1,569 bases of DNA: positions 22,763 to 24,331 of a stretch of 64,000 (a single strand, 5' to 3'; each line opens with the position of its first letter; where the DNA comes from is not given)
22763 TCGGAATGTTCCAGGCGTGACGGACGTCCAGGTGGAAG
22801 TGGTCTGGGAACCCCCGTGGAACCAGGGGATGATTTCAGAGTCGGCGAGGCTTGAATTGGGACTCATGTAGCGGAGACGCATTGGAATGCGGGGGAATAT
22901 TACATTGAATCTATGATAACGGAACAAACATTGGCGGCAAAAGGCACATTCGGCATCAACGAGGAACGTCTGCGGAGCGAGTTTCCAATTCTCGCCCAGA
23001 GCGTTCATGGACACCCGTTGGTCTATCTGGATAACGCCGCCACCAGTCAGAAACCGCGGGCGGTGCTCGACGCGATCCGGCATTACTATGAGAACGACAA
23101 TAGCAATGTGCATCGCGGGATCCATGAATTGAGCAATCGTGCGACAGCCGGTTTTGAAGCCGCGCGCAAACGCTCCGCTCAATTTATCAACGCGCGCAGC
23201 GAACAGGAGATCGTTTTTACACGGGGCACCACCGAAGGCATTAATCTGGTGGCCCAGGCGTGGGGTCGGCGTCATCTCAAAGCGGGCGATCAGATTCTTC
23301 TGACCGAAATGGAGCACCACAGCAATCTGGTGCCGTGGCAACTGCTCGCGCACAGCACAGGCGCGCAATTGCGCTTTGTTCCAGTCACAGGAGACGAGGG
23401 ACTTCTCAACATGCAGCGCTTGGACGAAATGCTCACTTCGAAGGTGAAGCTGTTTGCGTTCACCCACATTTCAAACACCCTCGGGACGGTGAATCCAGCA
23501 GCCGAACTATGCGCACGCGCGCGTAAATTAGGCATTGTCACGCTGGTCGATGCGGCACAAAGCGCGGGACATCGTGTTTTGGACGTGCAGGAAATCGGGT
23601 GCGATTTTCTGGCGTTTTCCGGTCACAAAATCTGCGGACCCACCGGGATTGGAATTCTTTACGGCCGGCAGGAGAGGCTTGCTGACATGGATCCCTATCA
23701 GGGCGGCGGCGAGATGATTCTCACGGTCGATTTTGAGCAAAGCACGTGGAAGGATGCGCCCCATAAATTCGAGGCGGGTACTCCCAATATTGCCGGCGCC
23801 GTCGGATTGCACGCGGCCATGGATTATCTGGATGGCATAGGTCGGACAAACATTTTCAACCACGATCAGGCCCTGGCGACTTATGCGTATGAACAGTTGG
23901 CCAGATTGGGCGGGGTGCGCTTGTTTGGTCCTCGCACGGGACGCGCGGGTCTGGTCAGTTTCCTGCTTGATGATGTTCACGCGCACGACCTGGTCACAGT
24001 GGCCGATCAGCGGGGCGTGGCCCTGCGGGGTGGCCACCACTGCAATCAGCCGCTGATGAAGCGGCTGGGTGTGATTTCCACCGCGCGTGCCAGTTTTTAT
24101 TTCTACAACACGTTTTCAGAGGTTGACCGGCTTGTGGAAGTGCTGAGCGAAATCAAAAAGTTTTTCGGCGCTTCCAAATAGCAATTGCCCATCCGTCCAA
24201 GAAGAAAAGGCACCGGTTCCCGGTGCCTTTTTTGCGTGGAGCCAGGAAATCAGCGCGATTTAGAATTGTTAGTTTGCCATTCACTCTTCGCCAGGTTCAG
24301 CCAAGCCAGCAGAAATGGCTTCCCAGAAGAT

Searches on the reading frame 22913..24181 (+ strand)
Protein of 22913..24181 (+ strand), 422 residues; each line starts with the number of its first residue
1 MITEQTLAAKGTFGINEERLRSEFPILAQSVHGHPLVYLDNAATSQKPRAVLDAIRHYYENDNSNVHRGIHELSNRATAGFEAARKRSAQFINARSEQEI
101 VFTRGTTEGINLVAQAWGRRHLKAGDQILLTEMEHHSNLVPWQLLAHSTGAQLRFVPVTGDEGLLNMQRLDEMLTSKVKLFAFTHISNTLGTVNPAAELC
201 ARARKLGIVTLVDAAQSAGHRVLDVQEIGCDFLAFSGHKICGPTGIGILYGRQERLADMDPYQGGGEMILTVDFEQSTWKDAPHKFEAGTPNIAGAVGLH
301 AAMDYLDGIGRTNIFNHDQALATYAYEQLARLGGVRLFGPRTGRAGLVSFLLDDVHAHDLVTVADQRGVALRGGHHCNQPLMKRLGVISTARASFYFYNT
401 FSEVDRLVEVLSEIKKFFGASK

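Call 34: search_protein_families(library=pfam, proteins=[window:22913-24181:+], max_evalue=0.0001)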
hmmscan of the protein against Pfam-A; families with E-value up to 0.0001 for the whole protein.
window:22913-24181:+ (422 aa): 2 families
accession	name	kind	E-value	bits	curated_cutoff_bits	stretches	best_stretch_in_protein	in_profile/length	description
PF00266.25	Aminotran_5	-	1.4e-145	485.4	21.5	1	37-407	1-371/371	Aminotransferase class-V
PF00155.27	Aminotran_1_2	-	6.7e-10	39.1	19.7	1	78-217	41-189/361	Aminotransferase class I and II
